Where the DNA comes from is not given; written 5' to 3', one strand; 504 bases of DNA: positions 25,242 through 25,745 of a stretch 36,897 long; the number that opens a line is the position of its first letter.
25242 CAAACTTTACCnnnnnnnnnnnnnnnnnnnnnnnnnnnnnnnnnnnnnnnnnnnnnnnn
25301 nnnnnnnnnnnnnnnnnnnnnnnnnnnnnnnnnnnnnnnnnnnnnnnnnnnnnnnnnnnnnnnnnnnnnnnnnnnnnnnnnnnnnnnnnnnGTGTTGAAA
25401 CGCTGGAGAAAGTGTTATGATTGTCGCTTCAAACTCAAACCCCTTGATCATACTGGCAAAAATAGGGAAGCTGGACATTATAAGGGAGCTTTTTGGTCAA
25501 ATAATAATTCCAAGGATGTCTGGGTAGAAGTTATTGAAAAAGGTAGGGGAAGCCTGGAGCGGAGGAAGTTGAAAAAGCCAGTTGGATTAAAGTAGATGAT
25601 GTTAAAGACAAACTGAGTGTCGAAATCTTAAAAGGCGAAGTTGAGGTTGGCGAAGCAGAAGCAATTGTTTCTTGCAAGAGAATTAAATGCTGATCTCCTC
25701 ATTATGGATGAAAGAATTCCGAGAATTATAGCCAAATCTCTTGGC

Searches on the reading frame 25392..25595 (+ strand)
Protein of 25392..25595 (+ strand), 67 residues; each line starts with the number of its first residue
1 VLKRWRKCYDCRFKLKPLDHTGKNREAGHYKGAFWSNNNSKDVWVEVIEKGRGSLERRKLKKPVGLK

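Call 3: search_protein_families(library=pfam, proteins=[window:25392-25595:+], max_evalue=1)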
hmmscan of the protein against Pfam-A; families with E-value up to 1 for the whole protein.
window:25392-25595:+ (67 aa): 1 family
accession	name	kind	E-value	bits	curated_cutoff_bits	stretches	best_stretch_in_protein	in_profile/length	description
PF25476.1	Ribosomal_L19e_C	-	0.061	14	25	1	20-61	16-57/91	Ribosomal protein L19e, C-terminal domain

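Call 4: search_protein_families(library=ncbifam, proteins=[window:25392-25595:+], max_evalue=1)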
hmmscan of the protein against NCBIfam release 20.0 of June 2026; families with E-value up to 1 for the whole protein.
window:25392-25595:+ (67 aa): 1 family
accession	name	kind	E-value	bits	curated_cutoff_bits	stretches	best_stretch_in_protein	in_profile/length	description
NF006343.0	PRK08570.1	equivalog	0.0074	16.3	131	1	20-61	71-112/150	50S ribosomal protein L19e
